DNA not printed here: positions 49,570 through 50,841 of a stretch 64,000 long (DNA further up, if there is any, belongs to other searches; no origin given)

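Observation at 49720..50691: TruB with acylphosphatase-like domain in place of the PUA domain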

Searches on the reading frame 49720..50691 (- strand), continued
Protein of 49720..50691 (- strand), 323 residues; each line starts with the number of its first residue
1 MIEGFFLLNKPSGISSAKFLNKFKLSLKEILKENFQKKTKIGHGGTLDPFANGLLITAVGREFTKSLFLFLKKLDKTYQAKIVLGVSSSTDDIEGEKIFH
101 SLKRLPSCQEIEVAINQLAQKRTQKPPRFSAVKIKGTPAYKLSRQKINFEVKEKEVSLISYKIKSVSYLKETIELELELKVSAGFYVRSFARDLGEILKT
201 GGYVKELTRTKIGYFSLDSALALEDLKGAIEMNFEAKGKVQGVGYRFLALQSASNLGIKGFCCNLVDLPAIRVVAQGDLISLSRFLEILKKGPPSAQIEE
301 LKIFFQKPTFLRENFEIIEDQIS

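Call 13: find_encoding_contigs(protein=P0004, flank=4000, max_places=2)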
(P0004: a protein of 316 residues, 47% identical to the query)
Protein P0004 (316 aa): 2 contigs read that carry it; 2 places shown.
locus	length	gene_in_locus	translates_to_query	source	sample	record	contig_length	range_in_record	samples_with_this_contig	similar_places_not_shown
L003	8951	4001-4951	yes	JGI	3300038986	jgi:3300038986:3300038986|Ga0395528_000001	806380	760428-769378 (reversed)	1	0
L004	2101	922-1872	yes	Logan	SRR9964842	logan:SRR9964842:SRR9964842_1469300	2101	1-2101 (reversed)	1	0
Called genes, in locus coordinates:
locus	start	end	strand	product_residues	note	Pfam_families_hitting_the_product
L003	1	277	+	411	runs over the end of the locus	PF07963:N_methyl (weak), PF13385:Laminin_G_3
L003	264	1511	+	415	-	PF13385:Laminin_G_3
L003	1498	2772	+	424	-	PF07963:N_methyl (weak), PF13385:Laminin_G_3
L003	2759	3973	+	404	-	PF07963:N_methyl (weak), PF13385:Laminin_G_3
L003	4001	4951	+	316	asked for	PF01509:TruB_N, PF16198:TruB_C_2 (weak), PF00708:Acylphosphatase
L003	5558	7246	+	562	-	PF00145:DNA_methylase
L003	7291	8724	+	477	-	-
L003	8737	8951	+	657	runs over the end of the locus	PF00176:SNF2-rel_dom, PF04851:ResIII (weak), PF00271:Helicase_C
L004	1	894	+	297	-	?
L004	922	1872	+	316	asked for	PF01509:TruB_N, PF16198:TruB_C_2 (weak), PF00708:Acylphosphatase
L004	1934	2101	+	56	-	?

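Call 17: predict_structure(alignment_id=A1)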
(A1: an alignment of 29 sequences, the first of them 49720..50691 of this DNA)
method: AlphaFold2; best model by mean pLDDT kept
length: 323 residues; sequences in the alignment: 29
mean_pLDDT: 95.6   pTM: 0.90
mean pLDDT of the five models: 95.6, 95.5, 95.2, 93.9, 92.8
residues with pLDDT >= 90: 299; 70-90: 23; 50-70: 1; < 50: 0
segments of 3 or more residues with pLDDT < 50: none
pLDDT, mean of each block of 10 residues (from residue 1): 96 96 96 88 90 97 94 96 97 96 96 98 94 90 92 96 98 98 97 98 98 97 97 97 97 98 93 98 98 97 96 95 73
secondary structure, 60 per line:
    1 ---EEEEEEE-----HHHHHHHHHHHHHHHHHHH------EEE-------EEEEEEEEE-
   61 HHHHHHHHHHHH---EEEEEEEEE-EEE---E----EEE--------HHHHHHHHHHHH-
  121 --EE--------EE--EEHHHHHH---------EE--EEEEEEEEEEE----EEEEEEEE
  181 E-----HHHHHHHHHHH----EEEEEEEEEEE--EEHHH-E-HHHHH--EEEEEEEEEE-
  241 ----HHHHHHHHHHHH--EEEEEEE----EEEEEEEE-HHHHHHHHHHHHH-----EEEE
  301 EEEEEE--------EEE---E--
elements in order: E4-10 H16-34 E41-43 E51-59 H61-72 E76-84 E86-88 E97-99 H108-119 H139-144 E158-168 E173-181 H187-197 E202-212 H223-227 E230-239 H245-256 E259-265 E270-277 H279-291 E297-306 E315-317

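Call 21: fold_search(model_id=the predicted structure, library=pdb)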
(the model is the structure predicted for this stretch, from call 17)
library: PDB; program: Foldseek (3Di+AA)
matches with E <= 10: 1145; with E <= 0.001: 101
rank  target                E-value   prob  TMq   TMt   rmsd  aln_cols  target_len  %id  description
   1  2ab4_A                1.5e-19  1.00  0.61  0.65   2.2       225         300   31  Dissecting the Roles of a Strictly Conserved Tyrosine in Substrate Recognition and Catalysis by Pseudouridine 55 Synth (released 2005-12-13)
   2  1r3e_A                1.8e-19  1.00  0.58  0.61   2.8       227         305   33  Crystal Structure of tRNA Pseudouridine Synthase TruB and Its RNA Complex: RNA-protein Recognition Through a Combinati (released 2003-11-04)
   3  1ze1_A                1.2e-18  1.00  0.54  0.57   6.3       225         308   32  Conformational Change of Pseudouridine 55 Synthase upon Its Association with RNA Substrate (released 2005-04-26)
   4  1ze2_A                5.7e-18  1.00  0.60  0.64   2.6       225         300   32  Conformational change of pseudouridine 55 synthase upon its association with RNA substrate (released 2005-04-26)
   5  1sgv_B                1.1e-17  1.00  0.53  0.64   3.5       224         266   28  STRUCTURE OF TRNA PSI55 PSEUDOURIDINE SYNTHASE (TRUB) (released 2004-03-02)
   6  1k8w_A                2.1e-17  1.00  0.60  0.64   2.4       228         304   30  Crystal structure of the E. coli pseudouridine synthase TruB bound to a T stem-loop RNA (released 2001-12-31)
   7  1sgv_A                2.1e-17  1.00  0.51  0.63   4.1       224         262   28  STRUCTURE OF TRNA PSI55 PSEUDOURIDINE SYNTHASE (TRUB) (released 2004-03-02)
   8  1zl3_A                5.8e-17  1.00  0.60  0.64   2.5       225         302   30  Coupling of active site motions and RNA binding (released 2005-08-09)
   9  1ze1_D                3.5e-16  1.00  0.53  0.60   3.1       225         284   28  Conformational Change of Pseudouridine 55 Synthase upon Its Association with RNA Substrate (released 2005-04-26)
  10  8jfx                  3.9e-16  1.00  0.55  0.75   3.1       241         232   28  TruB domain of TruB1 (released 2024-05-22)
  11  1r3f                  1.9e-12  1.00  0.49  0.56   4.8       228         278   25  Crystal Structure of tRNA Pseudouridine Synthase TruB and Its RNA Complex: RNA-protein Recognition Through a Combination (released 2003-11-04)
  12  9yfo_D                3.9e-11  1.00  0.49  0.46   2.5       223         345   22  insect H/ACA snoRNP class IV (released 2025-12-10)
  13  8oue_C                4.9e-11  1.00  0.48  0.40   2.6       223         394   22  The H/ACA RNP lobe of human telomerase with the dyskerin thumb loop in a semi-closed conformation (released 2024-01-31)
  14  8oue_G                4.9e-11  1.00  0.48  0.45   3.1       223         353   22  The H/ACA RNP lobe of human telomerase with the dyskerin thumb loop in a semi-closed conformation (released 2024-01-31)
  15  9yfl_D                6.1e-11  1.00  0.48  0.45   2.8       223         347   22  insect H/ACA snoRNP class I (released 2025-12-10)
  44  4ojg_A                1.0e-08  1.00  0.27  0.94   1.3        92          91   38  The crystal structure of V84D mutant of S. solfataricus acylphosphatase (released 2014-06-04)
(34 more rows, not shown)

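Call 24: find_related_loci(query=A1, collection=genome_contigs, flank=5000)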
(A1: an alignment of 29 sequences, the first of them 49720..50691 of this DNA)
Query A1 (323 aa) in genome_contigs; peptide patterns used: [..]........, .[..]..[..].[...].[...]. (x = any residue, [..] = any of these).
600 stretches matched a pattern (row limit reached: there are more); 596 encode a relative of the query (tblastn E <= 1e-3); the best 80 are kept; 80 distinct loci.
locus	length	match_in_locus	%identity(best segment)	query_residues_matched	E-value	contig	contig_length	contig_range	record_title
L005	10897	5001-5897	45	4-308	1e-74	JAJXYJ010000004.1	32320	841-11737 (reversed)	MAG: bacterium isolate BP6.bin83 NODE_1837_length_32320_cov_1.978567, whole genome shotgun sequence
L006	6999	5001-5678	38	2-241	3e-46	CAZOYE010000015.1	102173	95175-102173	MAG TPA_asm: uncultured Ignavibacteria bacterium isolate SRP323723_co1_129 genome assembly, contig: NODE_176_length_1021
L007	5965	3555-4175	40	3-224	1e-43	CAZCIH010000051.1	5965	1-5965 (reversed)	MAG TPA_asm: uncultured Candidatus Saccharibacteria bacterium isolate SRP189682_co1_501 genome assembly, contig: NODE_37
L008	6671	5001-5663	38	2-238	6e-43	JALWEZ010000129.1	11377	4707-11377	MAG: Candidatus Moraniibacteriota bacterium isolate T11_metabat2_scaf2bin.017 T11_NODE_2774_length_11377_cov_1.439111, w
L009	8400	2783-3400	39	8-226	1e-40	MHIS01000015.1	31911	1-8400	MAG: Candidatus Colwellbacteria bacterium GWA2_46_10 gwa2_scaffold_3713, whole genome shotgun sequence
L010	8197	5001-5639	36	1-226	2e-40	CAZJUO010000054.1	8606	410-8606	MAG TPA_asm: uncultured Gammaproteobacteria bacterium isolate SRP141376_co4_277 genome assembly, contig: NODE_13384_leng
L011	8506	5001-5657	38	1-236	1e-39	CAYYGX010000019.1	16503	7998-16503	MAG TPA_asm: uncultured Gammaproteobacteria bacterium isolate SRP090828_co2_164 genome assembly, contig: NODE_1180_lengt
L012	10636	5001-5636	37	2-227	7e-40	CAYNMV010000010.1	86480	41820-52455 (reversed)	MAG TPA_asm: uncultured Tepidisphaeraceae bacterium isolate SRP268622_co1_281 genome assembly, contig: NODE_392_length_8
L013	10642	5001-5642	37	1-227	6e-39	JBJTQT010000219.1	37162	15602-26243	MAG: Cyanobium sp. isolate samp_4448_semibin_213 samp_4448_2116541, whole genome shotgun sequence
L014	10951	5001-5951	39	2-317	2e-50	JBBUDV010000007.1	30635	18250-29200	MAG: Patescibacteria group bacterium isolate H41-bin049 H41_bin049_000000000007, whole genome shotgun sequence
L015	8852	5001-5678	37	5-221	1e-38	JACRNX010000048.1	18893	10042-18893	MAG: Candidatus Falkowbacteria bacterium isolate NC_groundwater_1946_Pr3_S-0.2um_44_7 scaffold_447083, whole genome shot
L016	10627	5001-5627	32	2-224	5e-38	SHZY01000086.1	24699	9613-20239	MAG: Gemmataceae bacterium isolate Baikal-deep-G160 BACOMB-C9451, whole genome shotgun sequence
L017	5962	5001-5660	35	2-230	4e-38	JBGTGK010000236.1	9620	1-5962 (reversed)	MAG: Phormidesmis sp. isolate JTS-RE213 k141_3789834, whole genome shotgun sequence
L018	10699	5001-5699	34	4-229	9e-38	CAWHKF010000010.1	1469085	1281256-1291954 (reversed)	MAG: uncultured Actinomycetota bacterium isolate MFD02840.bin.2.309 genome assembly, contig: contig_530, whole genome sh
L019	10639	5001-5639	38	1-226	3e-37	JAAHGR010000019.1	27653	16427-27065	MAG: Symploca sp. SIO2E6 2E6_NODE_19, whole genome shotgun sequence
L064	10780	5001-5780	32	2-293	5e-34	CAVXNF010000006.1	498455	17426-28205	MAG: uncultured Chloroflexia bacterium isolate MFD02840.bin.2.71 genome assembly, contig: contig_18971, whole genome sho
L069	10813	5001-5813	29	2-318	8e-34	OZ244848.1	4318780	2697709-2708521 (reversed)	MAG: Chloroflexota bacterium isolate 63517e8d-ff5b-49d2-9bcc-bc3416bcaf89 genome assembly, chromosome: 1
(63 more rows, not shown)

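Call 27: search_protein_representatives(protein=window:49720-50691:-)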
Query: 323 residues. Proteins with E-value up to 0.001 (for the whole library): 20669; up to 1e-10: 12008; up to 1e-30: 231. The best 150 are listed.
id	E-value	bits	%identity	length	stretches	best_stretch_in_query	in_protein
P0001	2.6e-202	687.0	100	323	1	1-323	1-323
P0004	1.7e-74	267.4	48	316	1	1-318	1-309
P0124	2.0e-73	263.8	46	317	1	3-318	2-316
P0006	3.2e-71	256.6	47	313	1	3-311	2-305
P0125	4.7e-63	229.8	52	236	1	84-317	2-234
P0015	7.5e-61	222.6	45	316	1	3-316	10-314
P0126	3.7e-59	217.0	44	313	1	3-308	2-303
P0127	3.6e-57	210.5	44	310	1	3-317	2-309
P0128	2.9e-55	204.2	44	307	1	8-317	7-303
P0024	1.7e-53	198.5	40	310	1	3-310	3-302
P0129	2.6e-52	194.5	44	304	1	3-315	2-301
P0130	4.8e-52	193.6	42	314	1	5-316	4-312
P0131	1.8e-51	191.8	48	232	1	2-222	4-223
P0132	1.3e-49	185.7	42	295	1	3-307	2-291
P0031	2.5e-49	184.7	49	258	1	3-227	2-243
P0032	7.2e-49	183.2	46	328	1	2-234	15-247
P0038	6.5e-44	167.0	42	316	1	3-317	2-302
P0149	6.1e-38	147.4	49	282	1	39-227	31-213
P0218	3.5e-33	131.7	40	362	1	3-250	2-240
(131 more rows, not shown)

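Call 36: search_protein_families(library=pfam, proteins=[P0026, P0035, P0037, P0032, P0056, P0075, P0029, P0149, P0218], max_evalue=0.1)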
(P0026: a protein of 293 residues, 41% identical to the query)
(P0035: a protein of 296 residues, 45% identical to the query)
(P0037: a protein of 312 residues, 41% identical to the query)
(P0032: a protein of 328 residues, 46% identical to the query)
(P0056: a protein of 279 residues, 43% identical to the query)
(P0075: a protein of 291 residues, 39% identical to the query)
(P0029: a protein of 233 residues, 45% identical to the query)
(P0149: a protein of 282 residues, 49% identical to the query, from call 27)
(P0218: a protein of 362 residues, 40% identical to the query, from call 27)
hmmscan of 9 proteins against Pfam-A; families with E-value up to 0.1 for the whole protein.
P0026 (293 aa): 6 families
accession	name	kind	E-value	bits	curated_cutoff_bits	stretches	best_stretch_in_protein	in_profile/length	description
PF01509.24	TruB_N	-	1.8e-40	139.2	27.3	1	30-180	5-149/149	TruB family pseudouridylate synthase (N terminal domain)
PF16198.10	TruB_C_2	-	8.5e-09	35.9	29.3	1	181-227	1-47/66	tRNA pseudouridylate synthase B C-terminal domain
PF24716.1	WapI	-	0.012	16.3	27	0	67-117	89-136/138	Immunity protein WapI-like family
PF00849.27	PseudoU_synth_2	-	0.012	16.3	26.8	1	5-126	3-124/152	RNA pseudouridylate synthase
PF14611.13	KH_SLS1_1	-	0.023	15.3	24.1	1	234-277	19-63/69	SLS1 protein first KH domain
PF18595.6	Nuf2_DHR10-like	-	0.028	14.9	28.4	0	82-115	13-46/117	Nuf2, DHR10-like domain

P0035 (296 aa): 4 families
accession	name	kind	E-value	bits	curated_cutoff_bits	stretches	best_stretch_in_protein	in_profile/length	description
PF01509.24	TruB_N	-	4.3e-35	121.7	27.3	1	25-187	3-149/149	TruB family pseudouridylate synthase (N terminal domain)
PF16198.10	TruB_C_2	-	2e-08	34.7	29.3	1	188-231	1-44/66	tRNA pseudouridylate synthase B C-terminal domain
PF00849.27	PseudoU_synth_2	-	0.0042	17.7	26.8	1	6-121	4-126/152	RNA pseudouridylate synthase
PF10046.14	BLOC1_2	-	0.06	14.1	33.4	1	82-132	17-67/96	Biogenesis of lysosome-related organelles complex-1 subunit 2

P0037 (312 aa): 3 families
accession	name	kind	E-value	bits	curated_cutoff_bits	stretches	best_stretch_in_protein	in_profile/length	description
PF01509.24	TruB_N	-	5.8e-33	114.8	27.3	1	32-194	7-149/149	TruB family pseudouridylate synthase (N terminal domain)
PF16198.10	TruB_C_2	-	1.5e-07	31.8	29.3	1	195-247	1-52/66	tRNA pseudouridylate synthase B C-terminal domain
PF21197.3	PgaA_barrel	-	0.052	13.1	27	1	57-112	134-189/294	PgaA membrane beta barrel domain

P0032 (328 aa): 3 families
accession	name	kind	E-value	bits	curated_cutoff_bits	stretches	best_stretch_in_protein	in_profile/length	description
PF01509.24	TruB_N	-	3.3e-34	118.9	27.3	1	47-199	7-149/149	TruB family pseudouridylate synthase (N terminal domain)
PF16198.10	TruB_C_2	-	3.1e-06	27.7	29.3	1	200-239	1-40/66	tRNA pseudouridylate synthase B C-terminal domain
PF00849.27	PseudoU_synth_2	-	3.7e-05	24.4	26.8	1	18-135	2-116/152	RNA pseudouridylate synthase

P0056 (279 aa): 3 families
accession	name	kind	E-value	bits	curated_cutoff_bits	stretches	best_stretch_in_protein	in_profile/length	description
PF01509.24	TruB_N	-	2.2e-49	168.1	27.3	1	23-173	1-149/149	TruB family pseudouridylate synthase (N terminal domain)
PF16198.10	TruB_C_2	-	0.00024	21.6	29.3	1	174-210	1-37/66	tRNA pseudouridylate synthase B C-terminal domain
PF02742.21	Fe_dep_repr_C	-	0.014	15.8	27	0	134-164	6-36/70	Iron dependent repressor, metal binding and dimerisation domain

P0075 (291 aa): 3 families
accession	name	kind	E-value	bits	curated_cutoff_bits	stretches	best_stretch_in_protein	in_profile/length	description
PF01509.24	TruB_N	-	1e-48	165.9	27.3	1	24-171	1-149/149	TruB family pseudouridylate synthase (N terminal domain)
PF16198.10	TruB_C_2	-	6e-10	39.6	29.3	1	172-219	1-48/66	tRNA pseudouridylate synthase B C-terminal domain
PF09157.17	TruB-C_2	-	3.9e-05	23.9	21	1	234-289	1-57/57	Pseudouridine synthase II TruB, C-terminal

P0029 (233 aa): 2 families
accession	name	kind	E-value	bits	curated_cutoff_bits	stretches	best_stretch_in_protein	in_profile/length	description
PF01509.24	TruB_N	-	7.4e-38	130.7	27.3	1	28-183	1-149/149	TruB family pseudouridylate synthase (N terminal domain)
PF16198.10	TruB_C_2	-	4.2e-09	36.8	29.3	1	184-219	1-36/66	tRNA pseudouridylate synthase B C-terminal domain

P0149 (282 aa): 3 families
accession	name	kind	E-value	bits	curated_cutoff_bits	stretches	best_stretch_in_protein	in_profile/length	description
PF01509.24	TruB_N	-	1e-44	152.9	27.3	1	25-173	1-149/149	TruB family pseudouridylate synthase (N terminal domain)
PF16198.10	TruB_C_2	-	1.3e-06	28.8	29.3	1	174-214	1-41/66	tRNA pseudouridylate synthase B C-terminal domain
PF00849.27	PseudoU_synth_2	-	0.0021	18.7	26.8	1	15-135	21-122/152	RNA pseudouridylate synthase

P0218 (362 aa): 4 families
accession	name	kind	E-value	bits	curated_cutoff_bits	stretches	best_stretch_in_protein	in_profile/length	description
PF01509.24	TruB_N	-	1.5e-33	116.7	27.3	1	23-177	1-149/149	TruB family pseudouridylate synthase (N terminal domain)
PF16198.10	TruB_C_2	-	2.6e-07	31.1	29.3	1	178-221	1-44/66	tRNA pseudouridylate synthase B C-terminal domain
PF00849.27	PseudoU_synth_2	-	0.014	16.1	26.8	1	27-83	35-88/152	RNA pseudouridylate synthase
PF00708.24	Acylphosphatase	-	0.022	15.5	22.5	0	225-246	4-25/85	Acylphosphatase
